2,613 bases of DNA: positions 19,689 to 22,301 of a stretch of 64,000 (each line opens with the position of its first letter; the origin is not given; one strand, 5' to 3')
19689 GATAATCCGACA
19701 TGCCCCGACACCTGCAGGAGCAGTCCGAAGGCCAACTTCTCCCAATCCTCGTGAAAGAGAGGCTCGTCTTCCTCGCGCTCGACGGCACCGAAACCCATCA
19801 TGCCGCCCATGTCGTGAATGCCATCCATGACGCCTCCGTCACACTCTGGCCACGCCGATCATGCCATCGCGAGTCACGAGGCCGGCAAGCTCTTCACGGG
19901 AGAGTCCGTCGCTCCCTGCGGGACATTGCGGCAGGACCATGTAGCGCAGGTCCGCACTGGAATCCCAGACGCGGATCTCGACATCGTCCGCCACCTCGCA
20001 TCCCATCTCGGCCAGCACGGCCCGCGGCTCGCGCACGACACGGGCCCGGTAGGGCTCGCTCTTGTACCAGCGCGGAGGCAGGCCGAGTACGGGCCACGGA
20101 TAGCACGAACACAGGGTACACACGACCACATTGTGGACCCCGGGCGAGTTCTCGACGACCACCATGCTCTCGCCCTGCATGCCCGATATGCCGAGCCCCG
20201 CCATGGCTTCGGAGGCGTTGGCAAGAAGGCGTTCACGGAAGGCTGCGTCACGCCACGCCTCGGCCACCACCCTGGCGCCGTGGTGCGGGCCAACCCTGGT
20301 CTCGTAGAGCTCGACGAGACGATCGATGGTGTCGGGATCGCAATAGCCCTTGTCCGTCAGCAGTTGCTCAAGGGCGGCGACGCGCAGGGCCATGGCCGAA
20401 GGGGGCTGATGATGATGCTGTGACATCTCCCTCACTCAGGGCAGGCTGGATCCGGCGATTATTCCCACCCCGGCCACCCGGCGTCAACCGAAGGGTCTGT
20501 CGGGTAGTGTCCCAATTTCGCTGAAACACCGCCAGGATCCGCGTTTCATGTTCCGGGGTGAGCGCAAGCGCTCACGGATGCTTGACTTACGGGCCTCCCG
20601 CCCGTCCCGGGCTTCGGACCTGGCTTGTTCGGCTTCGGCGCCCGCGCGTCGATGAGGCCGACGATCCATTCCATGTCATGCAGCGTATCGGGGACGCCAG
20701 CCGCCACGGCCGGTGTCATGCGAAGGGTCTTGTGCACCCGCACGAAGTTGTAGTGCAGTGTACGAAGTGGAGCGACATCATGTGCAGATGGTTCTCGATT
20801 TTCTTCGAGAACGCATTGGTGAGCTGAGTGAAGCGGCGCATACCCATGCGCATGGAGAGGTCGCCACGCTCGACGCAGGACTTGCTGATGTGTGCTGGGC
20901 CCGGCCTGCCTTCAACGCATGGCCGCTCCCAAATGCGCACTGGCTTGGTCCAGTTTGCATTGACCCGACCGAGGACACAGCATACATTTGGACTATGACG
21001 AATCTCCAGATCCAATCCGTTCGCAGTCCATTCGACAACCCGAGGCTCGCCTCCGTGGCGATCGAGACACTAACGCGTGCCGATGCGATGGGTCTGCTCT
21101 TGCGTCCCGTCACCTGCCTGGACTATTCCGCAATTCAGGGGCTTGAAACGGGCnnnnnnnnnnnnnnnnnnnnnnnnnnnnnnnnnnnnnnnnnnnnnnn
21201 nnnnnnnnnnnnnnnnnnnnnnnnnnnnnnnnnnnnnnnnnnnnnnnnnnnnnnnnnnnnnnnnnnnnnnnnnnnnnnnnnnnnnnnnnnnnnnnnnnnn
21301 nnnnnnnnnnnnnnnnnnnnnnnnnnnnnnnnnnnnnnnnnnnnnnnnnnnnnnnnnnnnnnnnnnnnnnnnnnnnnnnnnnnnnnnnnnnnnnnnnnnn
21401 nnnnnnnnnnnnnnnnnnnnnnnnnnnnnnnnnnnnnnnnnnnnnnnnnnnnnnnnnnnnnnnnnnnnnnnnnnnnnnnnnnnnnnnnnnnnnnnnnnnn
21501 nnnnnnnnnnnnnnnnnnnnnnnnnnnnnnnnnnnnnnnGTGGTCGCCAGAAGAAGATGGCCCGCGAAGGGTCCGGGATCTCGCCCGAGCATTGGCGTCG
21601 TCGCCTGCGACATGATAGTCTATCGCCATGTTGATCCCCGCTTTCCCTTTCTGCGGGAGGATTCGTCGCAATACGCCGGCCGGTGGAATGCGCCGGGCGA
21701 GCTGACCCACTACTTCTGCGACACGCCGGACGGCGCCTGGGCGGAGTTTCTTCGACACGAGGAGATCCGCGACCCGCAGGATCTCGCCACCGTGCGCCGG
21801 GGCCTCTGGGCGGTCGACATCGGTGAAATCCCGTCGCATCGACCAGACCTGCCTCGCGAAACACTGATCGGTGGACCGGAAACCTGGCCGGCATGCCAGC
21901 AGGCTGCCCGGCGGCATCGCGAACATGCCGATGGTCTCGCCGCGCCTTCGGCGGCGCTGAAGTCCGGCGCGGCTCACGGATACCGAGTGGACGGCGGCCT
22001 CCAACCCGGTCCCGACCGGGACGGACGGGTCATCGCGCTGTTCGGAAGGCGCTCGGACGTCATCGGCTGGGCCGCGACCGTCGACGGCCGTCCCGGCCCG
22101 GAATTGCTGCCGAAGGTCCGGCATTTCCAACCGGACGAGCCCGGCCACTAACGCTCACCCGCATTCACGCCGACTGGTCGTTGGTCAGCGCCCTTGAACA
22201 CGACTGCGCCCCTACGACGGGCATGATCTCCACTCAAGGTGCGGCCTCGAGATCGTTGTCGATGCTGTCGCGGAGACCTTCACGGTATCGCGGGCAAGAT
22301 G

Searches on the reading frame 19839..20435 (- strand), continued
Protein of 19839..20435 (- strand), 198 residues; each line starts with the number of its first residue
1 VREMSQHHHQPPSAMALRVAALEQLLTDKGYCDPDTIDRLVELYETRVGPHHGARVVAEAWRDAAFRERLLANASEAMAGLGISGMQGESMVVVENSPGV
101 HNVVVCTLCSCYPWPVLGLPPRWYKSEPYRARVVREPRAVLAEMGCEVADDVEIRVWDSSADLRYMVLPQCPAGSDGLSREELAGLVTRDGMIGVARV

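Call 70: find_encoding_contigs(protein=P0140, flank=7000, max_places=1)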
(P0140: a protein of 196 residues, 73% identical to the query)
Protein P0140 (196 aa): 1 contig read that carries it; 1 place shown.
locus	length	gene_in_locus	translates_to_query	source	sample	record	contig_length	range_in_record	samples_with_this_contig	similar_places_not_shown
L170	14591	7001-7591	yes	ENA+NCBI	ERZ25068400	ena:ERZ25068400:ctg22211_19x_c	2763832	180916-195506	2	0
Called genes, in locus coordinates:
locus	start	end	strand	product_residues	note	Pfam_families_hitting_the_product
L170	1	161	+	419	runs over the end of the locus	PF00675:Peptidase_M16, PF05193:Peptidase_M16_C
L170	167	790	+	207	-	PF13302:Acetyltransf_3, PF13420:Acetyltransf_4 (weak), PF00583:Acetyltransf_1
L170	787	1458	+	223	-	PF14622:Ribonucleas_3_3, PF00636:Ribonuclease_3, PF00035:dsrm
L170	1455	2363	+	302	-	PF00009:GTP_EFTU (faint), PF02421:FeoB_N, PF00350:Dynamin_N (faint), PF01926:MMR_HSR1, PF07650:KH_2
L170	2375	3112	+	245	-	PF11967:RecO_N, PF02565:RecO_C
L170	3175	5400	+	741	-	PF00521:DNA_topoisoIV, PF03989:DNA_gyraseA_C (faint)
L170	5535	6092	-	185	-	PF08937:ThsB_TIR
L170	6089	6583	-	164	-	-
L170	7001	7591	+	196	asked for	PF02979:NHase_alpha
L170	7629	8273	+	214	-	PF21006:NHase_beta_N, PF02211:NHase_beta_C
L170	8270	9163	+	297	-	PF00685:Sulfotransfer_1, PF13469:Sulfotransfer_3 (faint)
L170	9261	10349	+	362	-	PF03480:DctP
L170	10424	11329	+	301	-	PF04290:DctQ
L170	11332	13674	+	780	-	PF06808:DctM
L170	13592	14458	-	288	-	PF04376:ATE_N, PF13480:Acetyltransf_6 (weak), PF04377:ATE_C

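Call 74: find_encoding_contigs(protein=P0121, flank=8000, max_places=2)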
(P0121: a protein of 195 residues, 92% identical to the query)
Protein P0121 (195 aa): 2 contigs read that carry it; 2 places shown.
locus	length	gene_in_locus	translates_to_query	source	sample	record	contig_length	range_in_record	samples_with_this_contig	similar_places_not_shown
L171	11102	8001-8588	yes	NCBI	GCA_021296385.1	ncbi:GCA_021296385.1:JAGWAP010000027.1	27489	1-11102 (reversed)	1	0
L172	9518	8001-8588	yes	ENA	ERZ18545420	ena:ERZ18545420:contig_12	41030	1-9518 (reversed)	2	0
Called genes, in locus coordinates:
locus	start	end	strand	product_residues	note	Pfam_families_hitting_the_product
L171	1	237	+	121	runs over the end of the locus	PF01192:RNA_pol_Rpb6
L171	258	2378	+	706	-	PF01966:HD, PF13328:HD_4, PF04607:RelA_SpoT, PF02824:TGS, PF19296:RelA_AH, PF28438:RelA_RIS, PF01842:ACT (faint), PF13291:ACT_4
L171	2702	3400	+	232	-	PF10502:Peptidase_S26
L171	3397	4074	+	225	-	PF14622:Ribonucleas_3_3, PF00636:Ribonuclease_3, PF00035:dsrm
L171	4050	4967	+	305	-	PF03193:RsgA_GTPase (faint), PF00009:GTP_EFTU, PF00350:Dynamin_N (faint), PF01926:MMR_HSR1, PF02421:FeoB_N, PF04548:AIG1 (weak), PF10662:PduV-EutP (weak), PF07650:KH_2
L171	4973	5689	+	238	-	PF11967:RecO_N, PF02565:RecO_C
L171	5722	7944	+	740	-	PF00521:DNA_topoisoIV, PF03989:DNA_gyraseA_C (faint)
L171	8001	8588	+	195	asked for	PF02979:NHase_alpha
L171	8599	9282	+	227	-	PF21006:NHase_beta_N, PF02211:NHase_beta_C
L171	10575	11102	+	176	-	?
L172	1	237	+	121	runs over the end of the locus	PF01192:RNA_pol_Rpb6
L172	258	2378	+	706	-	PF01966:HD, PF13328:HD_4, PF04607:RelA_SpoT, PF02824:TGS, PF19296:RelA_AH, PF28438:RelA_RIS, PF01842:ACT (faint), PF13291:ACT_4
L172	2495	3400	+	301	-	PF10502:Peptidase_S26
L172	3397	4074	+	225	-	PF14622:Ribonucleas_3_3, PF00636:Ribonuclease_3, PF00035:dsrm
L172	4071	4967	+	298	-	PF00009:GTP_EFTU, PF00350:Dynamin_N (faint), PF01926:MMR_HSR1, PF02421:FeoB_N, PF03193:RsgA_GTPase (faint), PF04548:AIG1 (weak), PF10662:PduV-EutP (weak), PF07650:KH_2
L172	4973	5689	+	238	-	PF11967:RecO_N, PF02565:RecO_C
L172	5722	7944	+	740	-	PF00521:DNA_topoisoIV, PF03989:DNA_gyraseA_C (faint)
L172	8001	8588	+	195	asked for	PF02979:NHase_alpha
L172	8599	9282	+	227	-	PF21006:NHase_beta_N, PF02211:NHase_beta_C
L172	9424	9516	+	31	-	?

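Call 76: find_homologous_proteins(query=L085:8262-8621:+, max_evalue=0.001)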
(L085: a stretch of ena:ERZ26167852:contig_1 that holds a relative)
Query L085:8262-8621:+ (119 aa): 9 proteins with E <= 0.001 among 14 candidates.
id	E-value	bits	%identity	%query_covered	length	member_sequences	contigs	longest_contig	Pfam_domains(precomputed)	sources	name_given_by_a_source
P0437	2.5e-74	265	100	100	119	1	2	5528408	PF21006.3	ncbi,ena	-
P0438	7.7e-59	215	83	97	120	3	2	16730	PF21006.3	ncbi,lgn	-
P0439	1.1e-56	208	78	98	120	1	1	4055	PF21006.3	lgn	-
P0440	4.9e-50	187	72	99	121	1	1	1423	PF21006.3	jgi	jgi:nitrile hydratase accessory protein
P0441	1.1e-49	185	71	99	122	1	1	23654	PF21006.3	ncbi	-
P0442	2.3e-48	181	68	99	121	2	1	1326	PF21006.3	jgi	jgi:nitrile hydratase accessory protein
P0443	1.5e-46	175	68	99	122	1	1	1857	PF21006.3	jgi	-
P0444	5.4e-38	148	61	98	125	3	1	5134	PF21006.3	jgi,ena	-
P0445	3.3e-28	116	52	100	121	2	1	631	PF21006.3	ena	-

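Call 80: search_solved_structures(query=L169:8270-9163:+, max_evalue=0.001)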
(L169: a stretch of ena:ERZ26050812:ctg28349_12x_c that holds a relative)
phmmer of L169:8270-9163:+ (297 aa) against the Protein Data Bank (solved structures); distinct sequences matched with E-value up to 0.001: 45.
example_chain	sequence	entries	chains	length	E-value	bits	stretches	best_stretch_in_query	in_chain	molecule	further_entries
2ad1_A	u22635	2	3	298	1.3e-19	73.6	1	32-224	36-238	Sulfotransferase 1C2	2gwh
1cjm_A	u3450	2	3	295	2.9e-19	72.4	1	23-223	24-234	PROTEIN (ARYL SULFOTRANSFERASE) | Monoamine-sulfating phenol sulfotransferase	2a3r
1z29_A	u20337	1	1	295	1.3e-18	70.2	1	23-225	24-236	Phenol-sulfating phenol sulfotransferase 2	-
1z28_A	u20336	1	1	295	1.4e-18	70.1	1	23-223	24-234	Phenol-sulfating phenol sulfotransferase 1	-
4gra_A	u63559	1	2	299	2e-18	69.6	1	23-223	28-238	Sulfotransferase 1A1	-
8xgz_A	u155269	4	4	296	2.6e-18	69.3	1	32-223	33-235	S4 | Sulfotransferase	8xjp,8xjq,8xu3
1ls6_A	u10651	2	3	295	2.6e-18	69.3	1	23-223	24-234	aryl sulfotransferase | Sulfotransferase 1A1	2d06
3u3j_A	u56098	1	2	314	3.2e-18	69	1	23-223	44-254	Sulfotransferase 1A1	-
3u3k_A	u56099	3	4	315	3.2e-18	69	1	23-223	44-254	Sulfotransferase 1A1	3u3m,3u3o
3u3r_A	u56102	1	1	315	3.5e-18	68.9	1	23-223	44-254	Sulfotransferase 1A1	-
3qvu_A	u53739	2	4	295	7.4e-18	67.8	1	24-223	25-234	Sulfotransferase 1A1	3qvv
2zpt_X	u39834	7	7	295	1.9e-17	66.4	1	22-241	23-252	Tyrosine-ester sulfotransferase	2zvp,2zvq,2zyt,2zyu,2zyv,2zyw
3ckl_A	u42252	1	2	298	3.6e-17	65.5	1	32-223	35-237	Sulfotransferase family cytosolic 1B member 1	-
2z5f_A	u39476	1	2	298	4.9e-17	65.1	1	32-223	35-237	Sulfotransferase family cytosolic 1B member 1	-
2reo_A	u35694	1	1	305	5e-17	65.1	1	30-224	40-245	Putative sulfotransferase 1C3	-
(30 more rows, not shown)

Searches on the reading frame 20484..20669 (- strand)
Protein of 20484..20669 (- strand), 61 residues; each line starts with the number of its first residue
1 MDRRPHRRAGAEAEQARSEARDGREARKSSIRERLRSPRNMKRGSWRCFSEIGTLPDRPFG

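Call 48: search_protein_families(library=pfam, proteins=[window:20484-20669:-], max_evalue=0.01)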
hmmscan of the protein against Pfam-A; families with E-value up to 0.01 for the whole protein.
window:20484-20669:- (61 aa): 0 families

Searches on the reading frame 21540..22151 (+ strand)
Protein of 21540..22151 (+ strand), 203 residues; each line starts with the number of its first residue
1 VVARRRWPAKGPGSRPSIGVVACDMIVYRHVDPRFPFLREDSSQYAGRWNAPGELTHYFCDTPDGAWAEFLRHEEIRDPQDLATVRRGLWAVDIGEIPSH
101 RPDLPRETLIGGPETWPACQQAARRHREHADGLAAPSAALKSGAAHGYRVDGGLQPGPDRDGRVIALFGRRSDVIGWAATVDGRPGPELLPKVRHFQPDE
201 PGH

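Call 3: search_protein_families(library=pfam, proteins=[window:21540-22151:+], max_evalue=0.01)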
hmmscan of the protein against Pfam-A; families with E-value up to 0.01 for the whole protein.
window:21540-22151:+ (203 aa): 1 family
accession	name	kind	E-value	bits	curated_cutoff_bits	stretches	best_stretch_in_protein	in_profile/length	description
PF08808.17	RES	-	1.8e-07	31.8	23.2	1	36-139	14-125/157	RES domain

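Call 4: search_protein_families(library=ncbifam, proteins=[window:21540-22151:+], max_evalue=0.01)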
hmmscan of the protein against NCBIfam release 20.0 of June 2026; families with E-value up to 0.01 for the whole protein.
window:21540-22151:+ (203 aa): 0 families
